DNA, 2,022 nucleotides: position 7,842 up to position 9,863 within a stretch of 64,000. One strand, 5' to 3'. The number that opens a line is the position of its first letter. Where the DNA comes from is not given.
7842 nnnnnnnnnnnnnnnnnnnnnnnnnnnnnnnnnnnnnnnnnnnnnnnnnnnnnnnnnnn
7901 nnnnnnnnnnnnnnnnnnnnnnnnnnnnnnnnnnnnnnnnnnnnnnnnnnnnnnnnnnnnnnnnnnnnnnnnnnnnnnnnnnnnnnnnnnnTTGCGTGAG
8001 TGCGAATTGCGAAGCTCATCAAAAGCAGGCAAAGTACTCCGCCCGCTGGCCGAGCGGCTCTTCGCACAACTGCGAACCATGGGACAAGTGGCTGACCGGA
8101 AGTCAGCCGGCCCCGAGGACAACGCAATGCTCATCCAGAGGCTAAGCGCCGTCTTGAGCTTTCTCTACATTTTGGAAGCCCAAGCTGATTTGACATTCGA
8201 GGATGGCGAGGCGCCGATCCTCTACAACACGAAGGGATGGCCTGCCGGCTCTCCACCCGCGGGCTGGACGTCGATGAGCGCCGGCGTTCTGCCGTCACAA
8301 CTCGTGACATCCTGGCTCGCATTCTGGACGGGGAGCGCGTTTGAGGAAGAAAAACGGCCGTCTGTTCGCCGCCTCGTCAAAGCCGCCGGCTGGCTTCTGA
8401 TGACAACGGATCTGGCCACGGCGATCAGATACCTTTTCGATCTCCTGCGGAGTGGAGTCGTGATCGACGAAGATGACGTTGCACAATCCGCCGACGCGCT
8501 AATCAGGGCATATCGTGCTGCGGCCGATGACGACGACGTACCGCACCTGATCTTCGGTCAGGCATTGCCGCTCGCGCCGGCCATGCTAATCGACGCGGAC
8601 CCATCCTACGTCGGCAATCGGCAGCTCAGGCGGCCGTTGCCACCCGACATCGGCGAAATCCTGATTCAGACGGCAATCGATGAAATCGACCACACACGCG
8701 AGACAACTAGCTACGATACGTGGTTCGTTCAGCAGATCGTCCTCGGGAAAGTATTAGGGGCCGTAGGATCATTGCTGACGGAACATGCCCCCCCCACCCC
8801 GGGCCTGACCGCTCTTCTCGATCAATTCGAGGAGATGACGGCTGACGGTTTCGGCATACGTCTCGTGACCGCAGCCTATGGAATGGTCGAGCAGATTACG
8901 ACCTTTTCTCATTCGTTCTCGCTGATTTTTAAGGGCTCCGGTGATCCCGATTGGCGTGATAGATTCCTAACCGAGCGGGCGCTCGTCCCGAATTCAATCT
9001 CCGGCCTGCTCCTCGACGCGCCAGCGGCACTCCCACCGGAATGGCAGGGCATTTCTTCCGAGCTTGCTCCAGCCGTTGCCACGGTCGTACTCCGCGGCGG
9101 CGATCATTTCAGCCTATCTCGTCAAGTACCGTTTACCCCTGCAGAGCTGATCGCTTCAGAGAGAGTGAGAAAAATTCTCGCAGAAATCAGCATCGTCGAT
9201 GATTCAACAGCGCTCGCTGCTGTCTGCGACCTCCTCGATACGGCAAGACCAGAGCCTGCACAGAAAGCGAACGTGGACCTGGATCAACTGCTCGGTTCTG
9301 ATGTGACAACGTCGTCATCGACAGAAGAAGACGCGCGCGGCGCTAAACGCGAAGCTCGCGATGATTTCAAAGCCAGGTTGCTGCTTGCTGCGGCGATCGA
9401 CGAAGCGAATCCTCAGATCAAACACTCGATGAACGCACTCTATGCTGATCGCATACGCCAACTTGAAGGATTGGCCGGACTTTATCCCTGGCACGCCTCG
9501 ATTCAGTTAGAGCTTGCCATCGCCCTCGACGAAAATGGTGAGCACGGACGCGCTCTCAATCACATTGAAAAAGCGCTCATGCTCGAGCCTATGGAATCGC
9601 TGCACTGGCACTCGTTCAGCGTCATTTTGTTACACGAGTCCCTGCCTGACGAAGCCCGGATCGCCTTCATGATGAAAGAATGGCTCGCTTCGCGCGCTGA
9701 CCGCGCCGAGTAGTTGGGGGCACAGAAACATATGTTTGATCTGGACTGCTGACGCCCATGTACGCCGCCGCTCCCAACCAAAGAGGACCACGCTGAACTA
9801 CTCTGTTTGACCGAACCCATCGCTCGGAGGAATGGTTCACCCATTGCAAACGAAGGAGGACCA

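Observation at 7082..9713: Lower-GC two-gene operon of unknown function embedded among toxin-antitoxin loci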

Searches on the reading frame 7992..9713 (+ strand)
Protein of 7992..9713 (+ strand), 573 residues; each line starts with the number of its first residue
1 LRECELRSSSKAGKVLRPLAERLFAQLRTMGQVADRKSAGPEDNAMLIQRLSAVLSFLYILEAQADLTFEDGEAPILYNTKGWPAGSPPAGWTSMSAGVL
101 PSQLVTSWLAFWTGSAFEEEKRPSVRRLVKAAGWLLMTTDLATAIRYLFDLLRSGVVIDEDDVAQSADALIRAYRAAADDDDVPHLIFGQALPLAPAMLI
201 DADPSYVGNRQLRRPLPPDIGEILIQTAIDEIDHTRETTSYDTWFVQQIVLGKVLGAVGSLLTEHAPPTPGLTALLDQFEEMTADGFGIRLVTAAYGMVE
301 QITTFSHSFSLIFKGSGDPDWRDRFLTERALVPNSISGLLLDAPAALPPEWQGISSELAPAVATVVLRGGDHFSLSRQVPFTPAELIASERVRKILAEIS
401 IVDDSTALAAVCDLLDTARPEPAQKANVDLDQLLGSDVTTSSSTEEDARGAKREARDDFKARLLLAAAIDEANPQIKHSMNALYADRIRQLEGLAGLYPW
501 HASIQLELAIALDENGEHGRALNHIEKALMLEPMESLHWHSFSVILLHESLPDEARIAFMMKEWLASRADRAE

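Call 3: search_protein_families(library=pfam, proteins=[window:7992-9713:+], max_evalue=1)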
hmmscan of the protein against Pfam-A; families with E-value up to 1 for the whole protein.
window:7992-9713:+ (573 aa): 3 families
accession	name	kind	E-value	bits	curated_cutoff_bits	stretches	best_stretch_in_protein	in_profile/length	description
PF07719.23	TPR_2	-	0.021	15.3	27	1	506-533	5-32/34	Tetratricopeptide repeat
PF11999.13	Ice_binding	-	0.04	14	28.7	1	457-518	62-124/208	Ice-binding-like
PF14559.12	TPR_19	-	0.14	13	25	1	489-535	12-58/68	Tetratricopeptide repeat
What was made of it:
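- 9441..9710 (+): C-terminal module of B with three TPR repeats (residues about 484-572). The window protein alone is below the Pfam cut-off (call 3).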

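Call 4: search_protein_families(library=padloc, proteins=[window:7992-9713:+], max_evalue=1)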
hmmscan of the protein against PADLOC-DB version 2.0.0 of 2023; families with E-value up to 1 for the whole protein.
window:7992-9713:+ (573 aa): 0 families

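Call 5: search_protein_families(library=ncbifam, proteins=[window:7992-9713:+], max_evalue=1)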
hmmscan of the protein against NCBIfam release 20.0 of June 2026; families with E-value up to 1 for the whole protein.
window:7992-9713:+ (573 aa): 2 families
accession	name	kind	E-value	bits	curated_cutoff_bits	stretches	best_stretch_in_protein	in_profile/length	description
NF052415.1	T3SS_chap_SctY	equivalog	0.011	16.2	70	1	491-558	29-99/106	type III secretion apparatus assembly chaperone SctY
NF040959.1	MamA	equivalog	0.025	14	200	1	488-539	125-176/204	magnetosome protein MamA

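Call 7: find_homologous_proteins(query=window:7992-9713:+)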
Query window:7992-9713:+ (573 aa): 3 proteins with E <= 0.001 among 8000 candidates.
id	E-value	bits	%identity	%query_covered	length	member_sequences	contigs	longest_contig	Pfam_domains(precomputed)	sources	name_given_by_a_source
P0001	0.0e+0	1203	100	95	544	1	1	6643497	-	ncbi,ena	-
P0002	4.9e-112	393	41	98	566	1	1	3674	-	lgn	-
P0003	3.8e-107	377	39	98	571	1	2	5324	-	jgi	jgi:hypothetical protein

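Call 8: find_encoding_contigs(protein=P0002, flank=10000)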
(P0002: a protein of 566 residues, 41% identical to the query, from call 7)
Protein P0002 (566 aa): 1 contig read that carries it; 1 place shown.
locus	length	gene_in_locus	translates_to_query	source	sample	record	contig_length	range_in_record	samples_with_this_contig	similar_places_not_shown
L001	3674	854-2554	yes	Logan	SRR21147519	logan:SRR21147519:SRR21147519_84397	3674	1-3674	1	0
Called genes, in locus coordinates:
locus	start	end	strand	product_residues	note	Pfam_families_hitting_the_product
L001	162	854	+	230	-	-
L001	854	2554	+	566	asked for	-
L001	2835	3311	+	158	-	-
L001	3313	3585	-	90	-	-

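Call 9: find_encoding_contigs(protein=P0003, flank=10000)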
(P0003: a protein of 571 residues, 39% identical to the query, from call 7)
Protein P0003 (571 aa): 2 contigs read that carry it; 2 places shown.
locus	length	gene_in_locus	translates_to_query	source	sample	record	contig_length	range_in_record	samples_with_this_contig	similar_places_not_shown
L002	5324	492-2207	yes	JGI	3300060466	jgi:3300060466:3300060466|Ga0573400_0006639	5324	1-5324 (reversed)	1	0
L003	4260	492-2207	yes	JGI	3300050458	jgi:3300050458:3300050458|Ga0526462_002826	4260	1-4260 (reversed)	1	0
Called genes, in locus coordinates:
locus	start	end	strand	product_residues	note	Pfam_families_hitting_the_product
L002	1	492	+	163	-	?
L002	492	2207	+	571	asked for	-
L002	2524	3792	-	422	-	PF02403:Seryl_tRNA_N, PF00587:tRNA-synt_2b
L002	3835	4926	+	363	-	-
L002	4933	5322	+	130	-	?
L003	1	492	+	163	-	?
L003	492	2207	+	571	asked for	-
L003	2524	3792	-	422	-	PF02403:Seryl_tRNA_N, PF00587:tRNA-synt_2b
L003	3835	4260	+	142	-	?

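Call 10: find_encoding_contigs(protein=P0001, flank=10000)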
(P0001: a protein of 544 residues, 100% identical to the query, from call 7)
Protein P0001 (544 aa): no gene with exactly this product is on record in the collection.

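Call 23: search_solved_structures(query=A2, max_evalue=10)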
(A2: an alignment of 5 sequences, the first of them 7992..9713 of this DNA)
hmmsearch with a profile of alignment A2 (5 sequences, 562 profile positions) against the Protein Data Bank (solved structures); distinct sequences matched with E-value up to 10: 55.
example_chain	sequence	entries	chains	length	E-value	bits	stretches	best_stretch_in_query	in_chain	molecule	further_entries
9qhb_A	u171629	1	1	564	6.3e-31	110.6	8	468-532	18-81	Engineered tetratricopeptide repeat protein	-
8bu0_A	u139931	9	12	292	1.1e-17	66.9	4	468-532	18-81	Consensus tetratricopeptide repeat protein | Crystal structure of an 8-repeat consensus TPR superhelix with Zinc. | Monomer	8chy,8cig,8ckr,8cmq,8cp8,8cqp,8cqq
9qhc_A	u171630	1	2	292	1.9e-16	62.8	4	468-532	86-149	Engineered tetratricopeptide repeat protein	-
9gzg_A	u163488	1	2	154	7.5e-12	47.6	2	468-532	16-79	Engineered CTPR protein with glutamic acids for conductivity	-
1na0_A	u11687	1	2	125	3.4e-09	38.9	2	468-532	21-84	designed protein CTPR3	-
7obi_A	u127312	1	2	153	4.2e-09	38.6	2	468-536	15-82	CTPR-rv4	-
2fo7_A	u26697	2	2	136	6.4e-09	37.9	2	468-532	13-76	SYNTHETIC CONSENSUS TPR PROTEIN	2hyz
8ch0_A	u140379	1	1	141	7.8e-09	37.7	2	468-532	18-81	Consensus tetratricopeptide repeat protein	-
2wqh_A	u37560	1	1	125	1.6e-08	36.6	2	468-532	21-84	CTPR3Y3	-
3kd7_A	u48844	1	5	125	4e-06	28.7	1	468-528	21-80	CTPR390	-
7tj4_A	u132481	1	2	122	4.8e-05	25.2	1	465-525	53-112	ActH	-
5hrz_A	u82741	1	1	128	7.6e-05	24.5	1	466-532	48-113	TPR domain protein 1na0C3_3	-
5fzr_A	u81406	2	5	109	0.00016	23.5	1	467-545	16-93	DESIGNED TPR PROTEIN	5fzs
1w3b_A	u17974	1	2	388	0.00017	23.3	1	466-523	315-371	UDP-N-ACETYLGLUCOSAMINE--PEPTIDE N-ACETYLGLUCOSAMINYLTRANSFERASE 110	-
1na3_A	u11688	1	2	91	0.00018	23.3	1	468-530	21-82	designed protein CTPR2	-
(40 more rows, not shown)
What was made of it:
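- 9441..9710 (+): The family profile hits consensus TPR proteins in PDB at E 6e-31 to 1e-8 (call 23).
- On TPR repeat proteins (C-terminus of gene B): The family profile against PDB consensus TPR proteins gives E 6e-31 to 1e-8 (call 23).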

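Call 33: search_protein_representatives(alignment_id=A1)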
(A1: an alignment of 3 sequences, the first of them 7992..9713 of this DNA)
Query: 3 sequences, 566 profile positions. Proteins with E-value up to 0.001 (for the whole library): 402; up to 1e-10: 191; up to 1e-30: 73. The best 150 are listed.
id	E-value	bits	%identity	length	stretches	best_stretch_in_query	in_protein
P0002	0.0e+00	1108.5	-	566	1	1-566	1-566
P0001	2.0e-278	940.9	-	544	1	25-557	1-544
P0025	1.0e-88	314.5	-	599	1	3-555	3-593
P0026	6.1e-86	305.4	-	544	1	6-546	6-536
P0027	1.3e-85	304.3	-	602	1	1-545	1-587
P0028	2.7e-75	270.3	-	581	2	14-397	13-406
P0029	1.3e-73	264.7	-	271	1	288-559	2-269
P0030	2.1e-71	257.4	-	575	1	7-551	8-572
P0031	5.8e-67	242.8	-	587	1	10-556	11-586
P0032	5.6e-64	232.9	-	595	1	12-556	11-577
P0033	1.5e-63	231.5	-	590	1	7-554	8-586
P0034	5.1e-60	219.8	-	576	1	7-548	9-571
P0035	1.3e-58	215.2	-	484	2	11-359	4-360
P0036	1.3e-58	215.2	-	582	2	8-386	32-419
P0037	1.5e-58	215.0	-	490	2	6-355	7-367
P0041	1.9e-53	198.2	-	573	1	1-521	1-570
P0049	4.1e-46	173.9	-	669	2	213-548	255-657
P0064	2.8e-39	151.4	-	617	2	10-366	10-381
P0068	3.1e-38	147.9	-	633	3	7-201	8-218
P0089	3.4e-33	131.3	-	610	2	119-548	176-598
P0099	5.6e-29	117.4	-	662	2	3-354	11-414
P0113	4.7e-27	111.0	-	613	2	14-351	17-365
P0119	6.8e-25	103.9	-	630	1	53-549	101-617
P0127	4.6e-24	101.1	-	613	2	6-335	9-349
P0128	5.3e-24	100.9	-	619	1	42-548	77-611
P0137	2.4e-22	95.5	-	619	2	3-261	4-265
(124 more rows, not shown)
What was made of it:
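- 8007..9713 (+): Gene B: 568 aa from TTG 8007, or 573 aa if it starts at TTG 7992. The public annotation starts at ATG 8079, which is too short. The family has 191 representative clusters at E<=1e-10 (call 33).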

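Call 37: search_protein_families(library=pfam, alignment_id=A6, max_evalue=0.01)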
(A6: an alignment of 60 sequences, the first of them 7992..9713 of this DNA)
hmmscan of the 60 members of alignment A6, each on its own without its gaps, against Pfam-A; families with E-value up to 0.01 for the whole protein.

A. member 1, window:7992-9713:+ (573 aa): 0 families

B. families by the number of members that match (of 60 scanned): 16 families
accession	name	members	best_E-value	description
PF13428.12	TPR_14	15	4.8e-06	Tetratricopeptide repeat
PF14559.12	TPR_19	14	2.2e-08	Tetratricopeptide repeat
PF07719.23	TPR_2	14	5e-05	Tetratricopeptide repeat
PF13431.12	TPR_17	13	5.4e-08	Tetratricopeptide repeat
PF13432.12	TPR_16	10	0.00012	Tetratricopeptide repeat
PF00515.34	TPR_1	8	2.1e-06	Tetratricopeptide repeat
PF13424.12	TPR_12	6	0.0001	Tetratricopeptide repeat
PF13181.12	TPR_8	5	7.1e-05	Tetratricopeptide repeat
PF13414.12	TPR_11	5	0.00014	TPR repeat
PF13371.12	TPR_9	5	0.0018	Tetratricopeptide repeat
PF13176.12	TPR_7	3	0.00028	Tetratricopeptide repeat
PF13374.12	TPR_10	3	0.00053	Tetratricopeptide repeat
PF24575.1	TPR_Slam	1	0.0014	Surface lipoprotein assembly modifier, N-terminal TPR repeats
PF15119.11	APOC4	1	0.0039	Apolipoprotein C4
PF03704.23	BTAD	1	0.0053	Bacterial transcriptional activator domain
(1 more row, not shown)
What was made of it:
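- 9441..9710 (+): Pfam TPR models hit 15 of 60 family members (call 37).
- On TPR repeat proteins (C-terminus of gene B): Pfam TPR models hit up to 15 of 60 members (call 37).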

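Call 44: find_related_loci(query=A2, collection=genome_contigs, flank=10000)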
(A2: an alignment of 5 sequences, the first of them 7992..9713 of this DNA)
Query A2 (573 aa) in genome_contigs; peptide patterns used: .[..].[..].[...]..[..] (x = any residue, [..] = any of these).
122 stretches matched a pattern; 3 encode a relative of the query (tblastn E <= 1e-3); 3 distinct loci.
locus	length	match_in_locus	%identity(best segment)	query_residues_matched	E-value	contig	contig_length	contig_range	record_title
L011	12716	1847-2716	28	67-352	3e-15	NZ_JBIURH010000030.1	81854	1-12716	Kitasatospora sp. NPDC088346 NPDC088346_156_H5.ctg-0030, whole genome shotgun sequence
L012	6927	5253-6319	28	16-371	2e-20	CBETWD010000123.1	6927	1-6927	MAG TPA_asm: uncultured bacterium isolate SRR15668623_binner23_Refined_26 genome assembly, contig: ERZ26872896.2923, who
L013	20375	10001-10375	27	49-171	3e-5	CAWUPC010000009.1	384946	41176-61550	Streptomyces sp. AC2023 isolate barcode24 genome assembly, contig: contig_7, whole genome shotgun sequence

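Call 45: list_cluster_members(proteins=[P0001, P0004])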
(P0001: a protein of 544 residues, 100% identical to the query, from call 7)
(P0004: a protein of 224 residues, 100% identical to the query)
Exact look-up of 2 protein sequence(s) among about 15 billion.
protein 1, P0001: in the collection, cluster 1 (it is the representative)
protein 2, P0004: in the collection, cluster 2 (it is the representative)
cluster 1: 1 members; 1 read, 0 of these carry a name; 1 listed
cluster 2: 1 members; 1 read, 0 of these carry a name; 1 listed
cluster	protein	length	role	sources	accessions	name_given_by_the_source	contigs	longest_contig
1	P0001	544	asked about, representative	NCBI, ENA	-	-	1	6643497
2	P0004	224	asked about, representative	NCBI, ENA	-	-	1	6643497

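Call 46: predict_structure(alignment_id=A6)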
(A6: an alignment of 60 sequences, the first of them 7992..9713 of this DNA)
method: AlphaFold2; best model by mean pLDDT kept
length: 573 residues; sequences in the alignment: 60
mean_pLDDT: 94.1   pTM: 0.93
mean pLDDT of the five models: 94.1, 93.0, 93.0, 92.9, 92.8
residues with pLDDT >= 90: 501; 70-90: 60; 50-70: 12; < 50: 0
segments of 3 or more residues with pLDDT < 50: none
pLDDT, mean of each block of 10 residues (from residue 1): 83 97 97 90 89 97 98 95 94 95 96 89 92 97 98 97 97 97 95 94 84 95 98 98 97 98 97 97 96 85 88 95 95 95 90 94 89 88 97 98 97 96 95 76 83 92 95 96 97 97 98 98 98 98 98 98 96 81
secondary structure, 60 per line:
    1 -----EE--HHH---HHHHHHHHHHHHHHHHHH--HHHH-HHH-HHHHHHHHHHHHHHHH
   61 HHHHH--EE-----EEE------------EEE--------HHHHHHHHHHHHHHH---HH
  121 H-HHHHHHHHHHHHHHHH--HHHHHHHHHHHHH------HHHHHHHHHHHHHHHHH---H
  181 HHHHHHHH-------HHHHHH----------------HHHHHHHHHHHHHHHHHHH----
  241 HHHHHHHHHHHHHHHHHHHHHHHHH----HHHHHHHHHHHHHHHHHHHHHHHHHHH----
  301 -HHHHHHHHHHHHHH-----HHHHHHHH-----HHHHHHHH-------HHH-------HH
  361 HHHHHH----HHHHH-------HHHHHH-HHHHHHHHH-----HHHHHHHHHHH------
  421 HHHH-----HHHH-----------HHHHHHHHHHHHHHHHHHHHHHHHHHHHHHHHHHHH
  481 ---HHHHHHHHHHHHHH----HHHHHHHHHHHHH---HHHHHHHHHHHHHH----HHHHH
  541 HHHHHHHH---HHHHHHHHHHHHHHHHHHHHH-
elements in order: H16-33 H36-39 H45-65 E75-77 E90-92 H101-115 H123-138 H141-153 H160-176 H180-188 H196-201 H218-236 H241-265 H270-296 H302-315 H321-328 H334-341 H359-366 H371-375 H383-388 H390-398 H404-414 H421-424 H430-433 H445-480 H484-497 H502-514 H518-531 H536-548 H552-572
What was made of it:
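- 8007..9713 (+): AF2 gives pLDDT 94.1 and pTM 0.93 (call 46).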

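Call 48: fold_search(model_id=the predicted structure, library=pdb)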
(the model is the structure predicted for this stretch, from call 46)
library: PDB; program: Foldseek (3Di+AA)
matches with E <= 10: 978; with E <= 0.001: 0
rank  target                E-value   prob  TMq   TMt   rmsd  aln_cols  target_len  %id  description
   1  5l9u_F                1.9e-03  0.96  0.16  0.19  26.5       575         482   12  Model of human Anaphase-promoting complex/Cyclosome (APC/C-CDH1) with a cross linked Ubiquitin variant-substrate-UBE2C (released 2016-09-14)
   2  5g04_H                3.8e-03  0.92  0.16  0.19  26.8       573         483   12  Structure of the human APC-Cdc20-Hsl1 complex (released 2016-05-25)
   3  1w3b_A                4.5e-03  0.98  0.15  0.22  22.1       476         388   13  The superhelical TPR domain of O-linked GlcNAc transferase reveals structural similarities to importin alpha. (released 2004-09-09)
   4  8a3t_F                5.1e-03  0.95  0.18  0.20  26.1       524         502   12  S. cerevisiae APC/C-Cdh1 complex (released 2022-08-31)
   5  5khr_F                6.0e-03  0.89  0.16  0.19  26.6       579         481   12  Model of human Anaphase-promoting complex/Cyclosome complex (APC15 deletion mutant) in complex with the E2 UBE2C/UBCH1 (released 2016-08-24)
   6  6eou                  7.1e-03  0.98  0.16  0.24  20.8       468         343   14  O-GlcNAc transferase TPR domain with the intellectual disability associated mutation L254F (released 2018-05-09)
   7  5g05_H                7.1e-03  0.87  0.16  0.18  26.1       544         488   12  Cryo-EM structure of combined apo phosphorylated APC (released 2016-05-25)
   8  4ui9_H                8.1e-03  0.84  0.15  0.18  27.1       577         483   12  Atomic structure of the human Anaphase-Promoting Complex (released 2015-06-17)
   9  8chy                  9.6e-03  1.00  0.16  0.33  17.6       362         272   12  Crystal structure of an 8-repeat consensus TPR superhelix with Zinc. (released 2024-02-21)
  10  9gaw_J                1.1e-02  0.90  0.17  0.19  24.7       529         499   11  High-resolution structure of the Anaphase-promoting complex/cyclosome (APC/C) bound to co-activator Cdh1 (released 2024-08-14)
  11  9qhb                  1.2e-02  1.00  0.16  0.33  16.4       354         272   12  Crystal structure of 16-repeat CTPR protein with eliminated coordination sites (released 2025-10-22)
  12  5dse_C                1.2e-02  0.87  0.17  0.14  29.6       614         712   14  Crystal Structure of the TTC7B/Hyccin Complex (released 2015-12-02)
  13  3kd7_C                1.2e-02  1.00  0.16  0.87   1.5        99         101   19  Designed TPR module (CTPR390) in complex with its peptide-ligand (Hsp90 peptide) (released 2010-02-02)
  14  2wqh                  1.3e-02  1.00  0.16  0.82   1.7        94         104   22  Crystal structure of CTPR3Y3 (released 2010-04-07)
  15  3as4                  1.3e-02  1.00  0.16  0.48  12.2       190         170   16  MamA AMB-1 C2221 (released 2011-07-20)
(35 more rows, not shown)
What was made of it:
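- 9441..9710 (+): Foldseek gives TM 0.8-0.87 to CTPR3-type proteins (call 48).
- On TPR repeat proteins (C-terminus of gene B): Foldseek gives TM 0.8-0.87 and rmsd 1.5-1.8 A to CTPR3-type proteins (call 48).
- Checked: A family profile against PDB sequences (call 23) and Foldseek (call 48) strengthen that TPR call.
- TPR module confirmed (calls 23, 48).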

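Call 50: search_protein_families(library=phrogs, proteins=[window:7992-9713:+], max_evalue=1)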
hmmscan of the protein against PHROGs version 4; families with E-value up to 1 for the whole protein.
window:7992-9713:+ (573 aa): 0 families

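Call 77: fold_search(model_id=the predicted structure, library=viral)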
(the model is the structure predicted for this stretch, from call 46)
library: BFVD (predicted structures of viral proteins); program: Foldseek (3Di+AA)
matches with E <= 10: 225; with E <= 0.001: 0
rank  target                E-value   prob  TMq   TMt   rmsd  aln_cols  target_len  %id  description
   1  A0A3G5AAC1            1.7e-02  0.91  0.16  0.20  24.3       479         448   10  UDP-N-acetylglucosamine--peptide N-acetylglucosaminyltransferase SPINDLY [Hyperionvirus sp.]
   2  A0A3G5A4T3            4.5e-02  0.72  0.15  0.15  21.6       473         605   10  RING-type domain-containing protein [Harvfovirus sp.]
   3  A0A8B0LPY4            7.9e-02  1.00  0.17  0.37  14.5       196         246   13  Tetratricopeptide repeat protein [uncultured archaeal virus]
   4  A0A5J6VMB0            1.5e-01  1.00  0.17  0.48   2.4       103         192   18  Uncharacterized protein [Megaviridae environmental sample]
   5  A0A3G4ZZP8            1.8e-01  0.16  0.14  0.14  26.8       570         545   11  Uncharacterized protein [Harvfovirus sp.]
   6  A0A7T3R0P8            2.3e-01  0.09  0.10  0.11  26.9       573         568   11  Uncharacterized protein [Soybean thrips virus 4]
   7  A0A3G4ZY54            2.4e-01  0.97  0.16  0.25  13.5       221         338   10  Uncharacterized protein [Faunusvirus sp.]
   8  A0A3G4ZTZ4            2.8e-01  0.84  0.12  0.36  16.1       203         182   11  Tetratricopeptide repeat protein [Edafosvirus sp.]
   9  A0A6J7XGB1            2.9e-01  0.08  0.10  0.09  33.0       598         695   13  Uncharacterized protein [uncultured Caudovirales phage]
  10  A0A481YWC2            3.2e-01  0.08  0.12  0.11  24.9       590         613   13  Uncharacterized protein [Marseillevirus LCMAC201]
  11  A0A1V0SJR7            3.9e-01  0.54  0.17  0.20  17.5       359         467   10  TPR repeat protein [Klosneuvirus KNV1]
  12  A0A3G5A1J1            4.1e-01  1.00  0.16  0.39   2.4        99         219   16  Tetratricopeptide repeat protein [Harvfovirus sp.]
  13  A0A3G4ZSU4            4.1e-01  0.97  0.16  0.30  14.9       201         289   11  Tetratricopeptide repeat protein [Edafosvirus sp.]
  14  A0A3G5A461            4.2e-01  0.38  0.13  0.16  19.1       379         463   13  RING-type domain-containing protein [Harvfovirus sp.]
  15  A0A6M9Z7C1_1          4.2e-01  0.06  0.09  0.06  25.9       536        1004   11  Genome polyprotein [Picornavirales sp.]
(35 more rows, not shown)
